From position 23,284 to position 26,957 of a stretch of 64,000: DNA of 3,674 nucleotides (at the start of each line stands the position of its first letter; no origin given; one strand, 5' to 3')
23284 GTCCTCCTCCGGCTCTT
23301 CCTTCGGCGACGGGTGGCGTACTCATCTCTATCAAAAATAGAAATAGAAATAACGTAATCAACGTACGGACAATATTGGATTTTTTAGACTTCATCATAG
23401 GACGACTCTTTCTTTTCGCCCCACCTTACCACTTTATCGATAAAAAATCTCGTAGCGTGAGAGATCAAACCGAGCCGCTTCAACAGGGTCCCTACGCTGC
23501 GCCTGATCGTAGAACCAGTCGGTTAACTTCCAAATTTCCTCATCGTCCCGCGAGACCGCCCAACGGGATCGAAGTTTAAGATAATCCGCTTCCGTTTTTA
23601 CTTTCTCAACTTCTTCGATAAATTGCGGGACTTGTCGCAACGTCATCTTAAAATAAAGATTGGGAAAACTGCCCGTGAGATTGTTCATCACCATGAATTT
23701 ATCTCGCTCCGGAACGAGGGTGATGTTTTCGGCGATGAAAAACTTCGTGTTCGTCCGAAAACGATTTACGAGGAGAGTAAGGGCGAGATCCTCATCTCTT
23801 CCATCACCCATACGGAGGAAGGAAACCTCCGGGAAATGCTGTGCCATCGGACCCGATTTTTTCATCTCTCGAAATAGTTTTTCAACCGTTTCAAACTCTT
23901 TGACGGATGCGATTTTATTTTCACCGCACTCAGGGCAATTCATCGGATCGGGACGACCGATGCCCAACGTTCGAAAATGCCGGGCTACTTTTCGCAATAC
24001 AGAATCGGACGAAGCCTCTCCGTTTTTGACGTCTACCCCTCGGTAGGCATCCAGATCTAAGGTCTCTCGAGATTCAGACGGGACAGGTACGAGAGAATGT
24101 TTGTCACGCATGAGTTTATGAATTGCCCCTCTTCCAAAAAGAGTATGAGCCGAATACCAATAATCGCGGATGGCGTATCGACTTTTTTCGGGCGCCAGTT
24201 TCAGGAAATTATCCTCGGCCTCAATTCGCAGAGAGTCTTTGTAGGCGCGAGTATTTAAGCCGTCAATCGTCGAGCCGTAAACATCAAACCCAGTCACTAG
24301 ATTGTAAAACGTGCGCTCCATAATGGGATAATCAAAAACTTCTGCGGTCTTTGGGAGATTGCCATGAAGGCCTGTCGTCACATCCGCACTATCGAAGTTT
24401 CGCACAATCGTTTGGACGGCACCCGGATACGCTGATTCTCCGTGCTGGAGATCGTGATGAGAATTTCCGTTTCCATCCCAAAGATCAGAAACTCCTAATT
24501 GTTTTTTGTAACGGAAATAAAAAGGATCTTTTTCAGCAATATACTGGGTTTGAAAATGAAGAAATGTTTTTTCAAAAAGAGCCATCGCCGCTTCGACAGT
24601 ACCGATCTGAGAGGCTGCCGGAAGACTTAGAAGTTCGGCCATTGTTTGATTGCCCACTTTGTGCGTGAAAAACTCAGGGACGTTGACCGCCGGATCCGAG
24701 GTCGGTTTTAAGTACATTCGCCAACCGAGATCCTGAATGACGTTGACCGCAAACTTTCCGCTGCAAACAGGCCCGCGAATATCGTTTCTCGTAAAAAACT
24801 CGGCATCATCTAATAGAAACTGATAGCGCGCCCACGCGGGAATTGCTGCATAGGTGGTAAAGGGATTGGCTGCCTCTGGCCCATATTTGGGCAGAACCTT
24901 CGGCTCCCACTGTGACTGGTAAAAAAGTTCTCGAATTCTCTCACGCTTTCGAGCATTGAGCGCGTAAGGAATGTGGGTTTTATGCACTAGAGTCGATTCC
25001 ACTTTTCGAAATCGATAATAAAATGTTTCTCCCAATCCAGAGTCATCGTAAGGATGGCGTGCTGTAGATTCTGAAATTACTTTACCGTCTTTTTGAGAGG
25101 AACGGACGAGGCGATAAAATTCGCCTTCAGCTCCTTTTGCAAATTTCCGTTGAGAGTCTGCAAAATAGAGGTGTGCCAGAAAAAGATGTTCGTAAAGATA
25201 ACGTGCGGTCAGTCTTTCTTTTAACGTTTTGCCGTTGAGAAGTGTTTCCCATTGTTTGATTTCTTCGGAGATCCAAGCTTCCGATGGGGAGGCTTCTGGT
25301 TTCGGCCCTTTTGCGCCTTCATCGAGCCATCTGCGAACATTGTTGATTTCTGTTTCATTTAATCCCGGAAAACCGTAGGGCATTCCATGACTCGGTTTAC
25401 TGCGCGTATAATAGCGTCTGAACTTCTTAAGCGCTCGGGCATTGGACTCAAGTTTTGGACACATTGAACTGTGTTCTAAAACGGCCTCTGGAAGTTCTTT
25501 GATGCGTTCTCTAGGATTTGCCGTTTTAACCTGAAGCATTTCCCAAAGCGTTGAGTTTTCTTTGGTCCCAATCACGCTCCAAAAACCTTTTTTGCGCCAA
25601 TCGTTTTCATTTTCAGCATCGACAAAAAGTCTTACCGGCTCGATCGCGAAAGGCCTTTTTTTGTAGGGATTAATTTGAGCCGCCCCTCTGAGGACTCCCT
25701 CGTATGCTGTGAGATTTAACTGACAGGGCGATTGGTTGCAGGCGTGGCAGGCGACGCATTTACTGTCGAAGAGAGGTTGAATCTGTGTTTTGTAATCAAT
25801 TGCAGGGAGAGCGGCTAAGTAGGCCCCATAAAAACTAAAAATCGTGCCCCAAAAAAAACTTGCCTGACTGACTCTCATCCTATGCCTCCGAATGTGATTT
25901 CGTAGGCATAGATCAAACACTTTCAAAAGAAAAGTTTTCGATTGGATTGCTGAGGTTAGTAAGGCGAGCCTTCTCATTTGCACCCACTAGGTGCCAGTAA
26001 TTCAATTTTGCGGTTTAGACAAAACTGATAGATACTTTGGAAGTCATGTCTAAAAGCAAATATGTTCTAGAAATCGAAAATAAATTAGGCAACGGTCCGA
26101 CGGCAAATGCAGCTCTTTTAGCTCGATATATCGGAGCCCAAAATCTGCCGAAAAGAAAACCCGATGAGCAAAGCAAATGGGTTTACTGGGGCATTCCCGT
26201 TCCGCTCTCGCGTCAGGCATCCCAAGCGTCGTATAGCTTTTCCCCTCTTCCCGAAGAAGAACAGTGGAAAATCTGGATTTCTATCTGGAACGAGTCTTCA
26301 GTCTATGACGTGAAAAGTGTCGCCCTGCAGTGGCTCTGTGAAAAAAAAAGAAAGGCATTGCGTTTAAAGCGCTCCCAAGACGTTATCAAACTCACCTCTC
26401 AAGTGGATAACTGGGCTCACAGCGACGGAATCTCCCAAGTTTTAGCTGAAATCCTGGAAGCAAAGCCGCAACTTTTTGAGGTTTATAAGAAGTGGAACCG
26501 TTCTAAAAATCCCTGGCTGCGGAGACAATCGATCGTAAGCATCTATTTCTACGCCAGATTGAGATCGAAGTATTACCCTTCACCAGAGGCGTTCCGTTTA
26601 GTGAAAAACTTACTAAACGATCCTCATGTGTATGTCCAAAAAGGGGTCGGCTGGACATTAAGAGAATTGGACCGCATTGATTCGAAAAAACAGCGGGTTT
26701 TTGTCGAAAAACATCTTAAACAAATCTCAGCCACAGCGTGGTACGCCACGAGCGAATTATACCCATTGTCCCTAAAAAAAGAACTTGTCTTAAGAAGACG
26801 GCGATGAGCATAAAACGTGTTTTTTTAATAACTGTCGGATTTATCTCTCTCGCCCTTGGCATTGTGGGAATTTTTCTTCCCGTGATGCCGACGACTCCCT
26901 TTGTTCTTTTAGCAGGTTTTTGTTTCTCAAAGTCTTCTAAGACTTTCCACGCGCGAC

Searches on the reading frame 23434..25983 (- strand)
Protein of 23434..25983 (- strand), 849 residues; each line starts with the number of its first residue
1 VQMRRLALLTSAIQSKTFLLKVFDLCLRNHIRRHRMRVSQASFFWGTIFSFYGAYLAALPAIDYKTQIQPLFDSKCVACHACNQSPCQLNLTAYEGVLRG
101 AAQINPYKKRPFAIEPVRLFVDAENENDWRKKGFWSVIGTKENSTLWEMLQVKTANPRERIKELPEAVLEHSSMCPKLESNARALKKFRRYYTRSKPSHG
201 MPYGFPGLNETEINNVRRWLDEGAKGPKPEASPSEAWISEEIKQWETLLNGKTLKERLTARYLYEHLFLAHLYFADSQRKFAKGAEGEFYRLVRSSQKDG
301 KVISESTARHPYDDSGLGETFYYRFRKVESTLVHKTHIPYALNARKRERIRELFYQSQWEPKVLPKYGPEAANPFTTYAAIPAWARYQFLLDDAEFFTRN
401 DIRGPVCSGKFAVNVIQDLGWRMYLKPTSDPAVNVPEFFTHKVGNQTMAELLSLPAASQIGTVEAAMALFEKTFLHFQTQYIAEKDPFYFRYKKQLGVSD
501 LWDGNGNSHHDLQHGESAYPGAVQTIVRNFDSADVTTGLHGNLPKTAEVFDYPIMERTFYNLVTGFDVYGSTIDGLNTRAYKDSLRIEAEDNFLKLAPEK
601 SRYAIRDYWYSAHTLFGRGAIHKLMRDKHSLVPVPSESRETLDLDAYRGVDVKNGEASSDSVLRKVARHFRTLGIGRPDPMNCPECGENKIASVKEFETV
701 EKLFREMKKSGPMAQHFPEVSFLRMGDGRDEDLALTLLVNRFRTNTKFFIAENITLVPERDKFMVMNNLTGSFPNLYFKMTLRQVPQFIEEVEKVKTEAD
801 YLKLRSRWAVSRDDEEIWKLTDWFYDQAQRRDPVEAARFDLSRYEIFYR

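Call 69: search_protein_families(library=pfam, proteins=[window:23434-25983:-], max_evalue=0.001)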
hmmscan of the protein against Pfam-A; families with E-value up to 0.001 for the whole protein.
window:23434-25983:- (849 aa): 1 family
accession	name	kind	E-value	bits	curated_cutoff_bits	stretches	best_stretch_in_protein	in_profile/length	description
PF06934.16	CTI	-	3.2e-177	591.6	25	1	115-845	2-691/692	Fatty acid cis/trans isomerase (CTI)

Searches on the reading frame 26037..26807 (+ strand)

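Call 69: search_protein_families(library=pfam, proteins=[window:26037-26807:+], max_evalue=0.001)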
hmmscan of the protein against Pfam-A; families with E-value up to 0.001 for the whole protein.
window:26037-26807:+ (256 aa): 1 family
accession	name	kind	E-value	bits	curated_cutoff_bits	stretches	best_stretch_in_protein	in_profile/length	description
PF08713.17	DNA_alkylation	-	9.6e-28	97.8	21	1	47-234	24-205/213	DNA alkylation repair enzyme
